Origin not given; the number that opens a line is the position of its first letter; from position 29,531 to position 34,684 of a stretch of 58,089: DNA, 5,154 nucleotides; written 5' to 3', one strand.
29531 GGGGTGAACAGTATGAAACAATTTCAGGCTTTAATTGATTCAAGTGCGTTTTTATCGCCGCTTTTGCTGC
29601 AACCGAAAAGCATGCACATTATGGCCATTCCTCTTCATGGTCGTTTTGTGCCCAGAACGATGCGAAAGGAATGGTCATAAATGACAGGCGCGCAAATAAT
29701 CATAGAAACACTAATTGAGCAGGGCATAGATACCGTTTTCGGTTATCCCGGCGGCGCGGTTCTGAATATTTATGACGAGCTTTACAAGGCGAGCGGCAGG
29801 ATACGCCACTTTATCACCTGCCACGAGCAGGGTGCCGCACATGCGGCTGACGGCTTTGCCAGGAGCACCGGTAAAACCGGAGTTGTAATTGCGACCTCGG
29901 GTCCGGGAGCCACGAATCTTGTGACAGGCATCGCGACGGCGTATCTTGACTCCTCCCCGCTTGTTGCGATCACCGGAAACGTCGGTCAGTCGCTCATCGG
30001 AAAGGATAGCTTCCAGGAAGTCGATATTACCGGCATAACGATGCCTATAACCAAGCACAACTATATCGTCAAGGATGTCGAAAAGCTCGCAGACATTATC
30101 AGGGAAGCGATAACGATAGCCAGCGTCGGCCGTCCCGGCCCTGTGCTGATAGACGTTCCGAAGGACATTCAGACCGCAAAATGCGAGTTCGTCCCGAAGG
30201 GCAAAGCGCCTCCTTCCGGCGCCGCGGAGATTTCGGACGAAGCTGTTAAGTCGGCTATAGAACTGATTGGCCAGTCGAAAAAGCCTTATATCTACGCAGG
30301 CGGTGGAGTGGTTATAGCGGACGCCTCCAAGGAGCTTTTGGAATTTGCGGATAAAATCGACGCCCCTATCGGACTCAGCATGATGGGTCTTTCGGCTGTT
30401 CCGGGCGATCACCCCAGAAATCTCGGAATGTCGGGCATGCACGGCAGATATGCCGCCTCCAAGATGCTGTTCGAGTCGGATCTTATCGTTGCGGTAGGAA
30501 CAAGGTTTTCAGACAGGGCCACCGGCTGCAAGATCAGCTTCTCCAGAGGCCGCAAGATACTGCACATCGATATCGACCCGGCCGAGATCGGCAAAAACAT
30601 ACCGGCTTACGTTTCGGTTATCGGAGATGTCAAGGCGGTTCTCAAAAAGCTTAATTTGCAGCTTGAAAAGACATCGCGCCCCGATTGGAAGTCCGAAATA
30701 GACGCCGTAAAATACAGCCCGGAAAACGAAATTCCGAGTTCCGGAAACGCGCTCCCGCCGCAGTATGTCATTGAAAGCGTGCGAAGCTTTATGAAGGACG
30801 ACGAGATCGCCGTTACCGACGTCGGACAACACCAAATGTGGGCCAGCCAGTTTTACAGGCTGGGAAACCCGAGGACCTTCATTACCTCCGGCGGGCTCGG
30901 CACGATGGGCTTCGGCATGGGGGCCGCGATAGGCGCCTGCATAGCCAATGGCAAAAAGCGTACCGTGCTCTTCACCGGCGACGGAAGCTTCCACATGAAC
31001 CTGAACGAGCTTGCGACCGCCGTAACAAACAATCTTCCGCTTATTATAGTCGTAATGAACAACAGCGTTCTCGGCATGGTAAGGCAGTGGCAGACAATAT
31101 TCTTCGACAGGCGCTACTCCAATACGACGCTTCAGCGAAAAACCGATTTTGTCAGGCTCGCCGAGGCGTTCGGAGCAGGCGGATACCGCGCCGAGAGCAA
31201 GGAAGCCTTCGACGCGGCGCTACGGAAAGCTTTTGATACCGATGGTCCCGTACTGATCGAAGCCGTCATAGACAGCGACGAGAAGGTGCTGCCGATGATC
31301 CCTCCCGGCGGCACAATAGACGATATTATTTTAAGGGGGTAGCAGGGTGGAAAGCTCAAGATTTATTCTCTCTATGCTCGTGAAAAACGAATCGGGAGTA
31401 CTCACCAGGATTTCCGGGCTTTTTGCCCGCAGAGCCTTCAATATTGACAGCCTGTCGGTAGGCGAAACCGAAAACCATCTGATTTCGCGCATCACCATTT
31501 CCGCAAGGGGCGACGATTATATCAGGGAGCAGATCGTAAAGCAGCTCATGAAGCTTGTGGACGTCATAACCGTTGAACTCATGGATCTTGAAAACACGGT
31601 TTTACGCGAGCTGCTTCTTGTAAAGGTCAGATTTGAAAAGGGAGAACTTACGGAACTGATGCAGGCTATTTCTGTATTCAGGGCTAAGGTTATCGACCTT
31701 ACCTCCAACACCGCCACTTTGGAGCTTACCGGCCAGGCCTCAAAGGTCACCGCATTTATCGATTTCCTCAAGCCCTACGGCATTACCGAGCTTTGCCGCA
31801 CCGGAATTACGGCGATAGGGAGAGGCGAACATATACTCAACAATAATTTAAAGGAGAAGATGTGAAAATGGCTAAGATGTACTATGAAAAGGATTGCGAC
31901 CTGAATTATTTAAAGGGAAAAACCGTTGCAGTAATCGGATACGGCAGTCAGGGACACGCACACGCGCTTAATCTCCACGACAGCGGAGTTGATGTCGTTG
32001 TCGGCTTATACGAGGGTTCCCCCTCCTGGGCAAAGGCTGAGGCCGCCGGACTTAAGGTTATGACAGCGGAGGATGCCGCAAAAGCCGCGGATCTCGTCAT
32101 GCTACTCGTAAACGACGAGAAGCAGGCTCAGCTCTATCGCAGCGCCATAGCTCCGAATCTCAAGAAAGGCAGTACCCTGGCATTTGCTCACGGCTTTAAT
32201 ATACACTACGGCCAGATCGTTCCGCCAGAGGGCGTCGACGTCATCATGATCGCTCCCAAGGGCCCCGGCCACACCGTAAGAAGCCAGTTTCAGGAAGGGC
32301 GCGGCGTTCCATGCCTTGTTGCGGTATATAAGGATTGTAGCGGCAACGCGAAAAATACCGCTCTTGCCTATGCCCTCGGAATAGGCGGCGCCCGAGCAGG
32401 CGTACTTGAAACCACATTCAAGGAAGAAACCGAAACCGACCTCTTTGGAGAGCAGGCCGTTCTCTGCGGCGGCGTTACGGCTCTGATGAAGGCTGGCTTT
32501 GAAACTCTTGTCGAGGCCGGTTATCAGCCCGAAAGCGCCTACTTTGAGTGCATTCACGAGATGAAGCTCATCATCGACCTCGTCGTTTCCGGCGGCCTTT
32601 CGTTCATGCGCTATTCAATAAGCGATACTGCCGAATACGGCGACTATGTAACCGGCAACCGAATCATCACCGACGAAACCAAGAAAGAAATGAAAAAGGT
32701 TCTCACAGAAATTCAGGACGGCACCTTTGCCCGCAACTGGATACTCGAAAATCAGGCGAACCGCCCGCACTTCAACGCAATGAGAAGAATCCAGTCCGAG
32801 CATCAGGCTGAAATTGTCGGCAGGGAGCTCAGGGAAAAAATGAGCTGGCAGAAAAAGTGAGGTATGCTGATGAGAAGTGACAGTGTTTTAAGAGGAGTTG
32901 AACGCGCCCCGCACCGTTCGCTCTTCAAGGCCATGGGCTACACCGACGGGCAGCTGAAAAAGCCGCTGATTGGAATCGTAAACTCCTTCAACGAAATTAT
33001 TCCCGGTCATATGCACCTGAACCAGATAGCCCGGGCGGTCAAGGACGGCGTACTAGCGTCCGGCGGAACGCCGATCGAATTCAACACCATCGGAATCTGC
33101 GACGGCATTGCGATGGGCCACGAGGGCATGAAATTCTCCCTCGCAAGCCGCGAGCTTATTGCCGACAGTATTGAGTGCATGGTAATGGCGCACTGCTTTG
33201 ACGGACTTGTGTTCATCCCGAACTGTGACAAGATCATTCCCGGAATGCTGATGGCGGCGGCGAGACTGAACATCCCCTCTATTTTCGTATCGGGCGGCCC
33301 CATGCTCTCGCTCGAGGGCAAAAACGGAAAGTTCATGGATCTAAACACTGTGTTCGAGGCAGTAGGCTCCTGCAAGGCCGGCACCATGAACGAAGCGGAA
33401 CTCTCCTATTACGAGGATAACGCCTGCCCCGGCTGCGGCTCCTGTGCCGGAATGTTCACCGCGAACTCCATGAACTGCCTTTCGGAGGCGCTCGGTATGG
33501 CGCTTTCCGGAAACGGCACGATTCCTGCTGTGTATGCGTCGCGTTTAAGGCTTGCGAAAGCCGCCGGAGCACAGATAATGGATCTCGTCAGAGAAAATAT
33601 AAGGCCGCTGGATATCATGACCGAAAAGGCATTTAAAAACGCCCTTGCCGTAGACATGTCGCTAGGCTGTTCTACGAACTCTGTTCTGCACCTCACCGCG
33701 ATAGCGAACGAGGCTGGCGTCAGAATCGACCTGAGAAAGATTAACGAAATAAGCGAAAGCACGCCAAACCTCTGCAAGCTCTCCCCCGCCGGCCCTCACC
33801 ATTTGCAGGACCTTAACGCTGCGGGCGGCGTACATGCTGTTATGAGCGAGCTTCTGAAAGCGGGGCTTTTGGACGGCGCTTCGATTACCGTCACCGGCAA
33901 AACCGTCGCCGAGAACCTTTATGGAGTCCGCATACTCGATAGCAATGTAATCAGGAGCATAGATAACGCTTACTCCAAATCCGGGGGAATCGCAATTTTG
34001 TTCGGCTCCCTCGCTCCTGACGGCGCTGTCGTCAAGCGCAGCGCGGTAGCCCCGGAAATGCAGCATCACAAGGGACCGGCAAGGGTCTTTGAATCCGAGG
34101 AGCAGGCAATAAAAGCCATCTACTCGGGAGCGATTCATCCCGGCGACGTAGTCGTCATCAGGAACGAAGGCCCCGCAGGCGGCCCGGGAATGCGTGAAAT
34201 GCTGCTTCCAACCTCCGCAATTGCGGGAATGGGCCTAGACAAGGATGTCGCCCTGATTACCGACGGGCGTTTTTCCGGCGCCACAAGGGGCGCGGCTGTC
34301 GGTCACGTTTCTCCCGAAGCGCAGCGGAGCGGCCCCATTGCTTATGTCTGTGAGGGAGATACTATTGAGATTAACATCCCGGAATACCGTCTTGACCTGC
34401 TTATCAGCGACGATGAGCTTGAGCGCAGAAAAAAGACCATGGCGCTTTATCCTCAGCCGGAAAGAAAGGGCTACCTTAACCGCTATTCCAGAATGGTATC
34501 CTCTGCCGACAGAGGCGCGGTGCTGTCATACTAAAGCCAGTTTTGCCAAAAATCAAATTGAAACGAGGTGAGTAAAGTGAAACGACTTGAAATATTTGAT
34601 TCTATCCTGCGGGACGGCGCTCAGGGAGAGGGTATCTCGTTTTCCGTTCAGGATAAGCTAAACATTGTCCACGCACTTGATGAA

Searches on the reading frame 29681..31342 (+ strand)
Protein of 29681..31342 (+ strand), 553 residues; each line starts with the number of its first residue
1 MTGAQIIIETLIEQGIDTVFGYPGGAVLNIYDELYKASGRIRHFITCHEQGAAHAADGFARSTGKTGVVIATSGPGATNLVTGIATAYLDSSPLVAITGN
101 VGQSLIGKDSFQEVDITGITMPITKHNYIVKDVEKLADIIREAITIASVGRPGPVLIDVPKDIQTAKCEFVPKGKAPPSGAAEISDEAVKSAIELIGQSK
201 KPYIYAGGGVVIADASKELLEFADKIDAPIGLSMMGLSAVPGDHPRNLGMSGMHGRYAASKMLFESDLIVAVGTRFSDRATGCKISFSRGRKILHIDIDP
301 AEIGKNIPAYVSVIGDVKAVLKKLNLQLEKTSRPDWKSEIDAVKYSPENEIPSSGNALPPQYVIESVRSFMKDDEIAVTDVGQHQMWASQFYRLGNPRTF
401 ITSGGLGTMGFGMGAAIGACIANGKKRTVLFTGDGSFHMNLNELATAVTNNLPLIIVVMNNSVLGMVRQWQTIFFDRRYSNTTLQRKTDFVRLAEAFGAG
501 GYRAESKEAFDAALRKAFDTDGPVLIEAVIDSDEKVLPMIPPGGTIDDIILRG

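Call 8: search_protein_families(library=ncbifam, proteins=[window:29681-31342:+])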
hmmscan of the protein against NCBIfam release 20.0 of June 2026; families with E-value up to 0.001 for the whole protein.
window:29681-31342:+ (553 aa): 55 families (the best 25 are shown)
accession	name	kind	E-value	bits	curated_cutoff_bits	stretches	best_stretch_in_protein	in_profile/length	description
NF004710.0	PRK06048.1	equivalog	9e-218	724.3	976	1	1-550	8-557/561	acetolactate synthase large subunit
TIGR00118.1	acolac_lg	equivalog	3.9e-216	718.8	538.35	1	1-550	1-554/557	biosynthetic-type acetolactate synthase large subunit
NF004919.0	PRK06276.1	equivalog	2.6e-198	660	866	1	1-550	1-557/582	acetolactate synthase large subunit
NF005860.0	PRK07789.1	equivalog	1.8e-190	634.3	881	1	1-549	34-597/615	acetolactate synthase large subunit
NF006319.0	PRK08527.1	equivalog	6.3e-190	632.3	905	1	1-552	4-560/565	acetolactate synthase large subunit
NF006524.0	PRK08978.1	equivalog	5.3e-189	629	738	1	1-548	1-542/548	acetolactate synthase 2 catalytic subunit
NF005824.0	PRK07710.1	equivalog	2.7e-188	626.9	976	1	1-548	17-566/573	acetolactate synthase large subunit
NF005651.0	PRK07418.1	subfamily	1.5e-185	618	942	1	1-545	19-574/617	acetolactate synthase large subunit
NF006016.1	PRK08155.1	equivalog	9.4e-185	615.2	870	1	1-550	3-552/554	acetolactate synthase large subunit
NF005228.0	PRK06725.1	equivalog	2.8e-184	613.5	991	1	1-551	16-566/571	acetolactate synthase large subunit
NF006581.0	PRK09107.1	equivalog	1.3e-179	598.4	974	1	1-551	11-574/595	acetolactate synthase 3 large subunit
NF005584.0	PRK07282.1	equivalog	1e-173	578.9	970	1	2-548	11-558/566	acetolactate synthase large subunit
NF005409.0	PRK06965.1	equivalog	4.3e-168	560.4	1035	1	2-551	22-582/587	acetolactate synthase 3 catalytic subunit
NF005058.0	PRK06466.1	equivalog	2.3e-165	551.3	951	1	1-551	4-568/574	acetolactate synthase 3 large subunit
NF005936.0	PRK07979.1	equivalog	1.1e-156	522.6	1080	1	2-551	5-568/574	acetolactate synthase 3 large subunit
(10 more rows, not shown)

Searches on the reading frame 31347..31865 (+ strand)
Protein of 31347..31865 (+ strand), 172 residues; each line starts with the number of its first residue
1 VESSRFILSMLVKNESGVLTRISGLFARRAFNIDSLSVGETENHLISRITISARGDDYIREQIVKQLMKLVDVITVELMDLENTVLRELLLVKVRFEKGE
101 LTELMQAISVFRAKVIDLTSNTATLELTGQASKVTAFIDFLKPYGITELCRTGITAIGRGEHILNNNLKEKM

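Call 8: search_protein_families(library=ncbifam, proteins=[window:31347-31865:+])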
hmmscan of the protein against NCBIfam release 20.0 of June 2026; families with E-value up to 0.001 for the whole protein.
window:31347-31865:+ (172 aa): 7 families
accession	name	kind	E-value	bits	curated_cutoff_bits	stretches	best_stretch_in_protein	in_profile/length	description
NF008864.0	PRK11895.1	equivalog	2.4e-58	196.4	119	1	5-164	3-162/164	acetolactate synthase small subunit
TIGR00119.1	acolac_sm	equivalog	5e-54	182.5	56.9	1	5-161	2-158/158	acetolactate synthase small subunit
NF006036.0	PRK08178.1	equivalog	1.5e-15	57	128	1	4-88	13-96/102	acetolactate synthase small subunit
NF005233.0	PRK06737.1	equivalog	3.1e-12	46.5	102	1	8-77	5-74/76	ACT domain-containing protein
NF010078.0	PRK13562.1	equivalog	3.1e-09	36.7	96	1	7-82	4-80/84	ACT domain-containing protein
NF008362.0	PRK11152.1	equivalog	2.5e-05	24.1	68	1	7-82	5-79/85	acetolactate synthase 2 small subunit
TIGR01327.1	PGDH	equivalog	0.00049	19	454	1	4-81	450-525/525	phosphoglycerate dehydrogenase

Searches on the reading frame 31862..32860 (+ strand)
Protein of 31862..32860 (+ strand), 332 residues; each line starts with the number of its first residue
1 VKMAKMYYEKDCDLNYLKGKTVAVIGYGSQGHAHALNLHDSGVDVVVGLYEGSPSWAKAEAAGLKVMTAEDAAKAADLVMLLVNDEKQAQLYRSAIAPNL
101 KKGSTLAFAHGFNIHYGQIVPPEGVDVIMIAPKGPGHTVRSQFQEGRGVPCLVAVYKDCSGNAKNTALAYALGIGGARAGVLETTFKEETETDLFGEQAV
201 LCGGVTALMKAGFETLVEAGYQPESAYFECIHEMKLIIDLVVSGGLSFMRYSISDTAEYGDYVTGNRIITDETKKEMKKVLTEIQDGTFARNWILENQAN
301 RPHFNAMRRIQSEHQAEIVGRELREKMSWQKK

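Call 8: search_protein_families(library=ncbifam, proteins=[window:31862-32860:+])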
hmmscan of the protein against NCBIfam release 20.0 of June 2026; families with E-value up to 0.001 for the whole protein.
window:31862-32860:+ (332 aa): 7 families
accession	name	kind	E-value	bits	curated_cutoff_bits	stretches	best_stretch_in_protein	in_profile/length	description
NF004017.0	PRK05479.1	equivalog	7.3e-172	570.7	336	1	3-331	1-329/337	ketol-acid reductoisomerase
NF009940.0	PRK13403.1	equivalog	3.1e-151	502.9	406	1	5-330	2-326/335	ketol-acid reductoisomerase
TIGR00465.1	ilvC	equivalog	1e-140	468.2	226.15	1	17-331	1-314/314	ketol-acid reductoisomerase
NF003557.0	PRK05225.1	equivalog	1.8e-63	214.8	713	2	13-205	31-229/491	ketol-acid reductoisomerase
NF004005.0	PRK05476.2-3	equivalog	3.3e-06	26.2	275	1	17-114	206-299/418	adenosylhomocysteinase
TIGR00936.1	ahcY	equivalog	5.2e-06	25.5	497.6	1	17-83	203-268/416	adenosylhomocysteinase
NF043037.1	ThreonDh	equivalog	5e-05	22.9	350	1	20-106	3-92/297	L-threonate dehydrogenase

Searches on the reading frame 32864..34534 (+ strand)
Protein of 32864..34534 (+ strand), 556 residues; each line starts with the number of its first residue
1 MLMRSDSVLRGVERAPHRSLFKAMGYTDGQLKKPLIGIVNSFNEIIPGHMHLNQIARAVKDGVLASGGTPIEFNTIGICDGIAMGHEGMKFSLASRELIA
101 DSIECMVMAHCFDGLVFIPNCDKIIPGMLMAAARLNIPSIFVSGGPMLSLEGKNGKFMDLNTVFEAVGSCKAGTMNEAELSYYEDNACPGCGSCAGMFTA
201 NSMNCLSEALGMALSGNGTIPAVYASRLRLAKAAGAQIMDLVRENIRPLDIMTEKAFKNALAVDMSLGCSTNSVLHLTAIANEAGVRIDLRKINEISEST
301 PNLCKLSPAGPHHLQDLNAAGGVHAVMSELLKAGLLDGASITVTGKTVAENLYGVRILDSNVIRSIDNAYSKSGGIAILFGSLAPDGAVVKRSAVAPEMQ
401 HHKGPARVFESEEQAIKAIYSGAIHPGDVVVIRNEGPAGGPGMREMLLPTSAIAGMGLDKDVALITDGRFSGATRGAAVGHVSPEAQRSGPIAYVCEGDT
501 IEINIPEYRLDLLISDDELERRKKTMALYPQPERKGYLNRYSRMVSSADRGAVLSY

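Call 8: search_protein_families(library=ncbifam, proteins=[window:32864-34534:+])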
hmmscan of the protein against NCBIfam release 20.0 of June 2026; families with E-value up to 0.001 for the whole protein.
window:32864-34534:+ (556 aa): 8 families
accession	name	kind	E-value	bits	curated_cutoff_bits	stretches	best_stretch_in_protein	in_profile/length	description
NF002068.0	PRK00911.1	subfamily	7.2e-249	826.9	644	1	3-555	5-556/559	dihydroxy-acid dehydratase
TIGR00110.1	ilvD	equivalog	3.2e-234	778.5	618.15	1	16-555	1-542/543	dihydroxy-acid dehydratase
NF009103.0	PRK12448.1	equivalog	2.3e-183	610.8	710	2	3-354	4-363/616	dihydroxy-acid dehydratase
NF004784.0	PRK06131.1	subfamily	4.3e-146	487.6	539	1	13-554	22-560/576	dihydroxy-acid dehydratase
NF009559.0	PRK13016.1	equivalog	6.4e-133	444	882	1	15-555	24-562/578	L-arabinonate dehydratase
NF009560.0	PRK13017.1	subfamily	3.8e-129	431.6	684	1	18-555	29-576/595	dihydroxy-acid dehydratase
TIGR01196.1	edd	equivalog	6.7e-80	269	708.25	1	31-553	62-598/601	phosphogluconate dehydratase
TIGR03432.1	yjhG_yagF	hypoth_equivalog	3.1e-72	243.6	808.15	1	48-511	82-571/640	YjhG/YagF family D-xylonate dehydratase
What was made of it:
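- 28002..39134 (+): The regulated operon leuA-ilvB-ilvN-ilvC-ilvD-cimA-leuC-leuD-leuB. NCBIfam equivalog hits (call 8).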
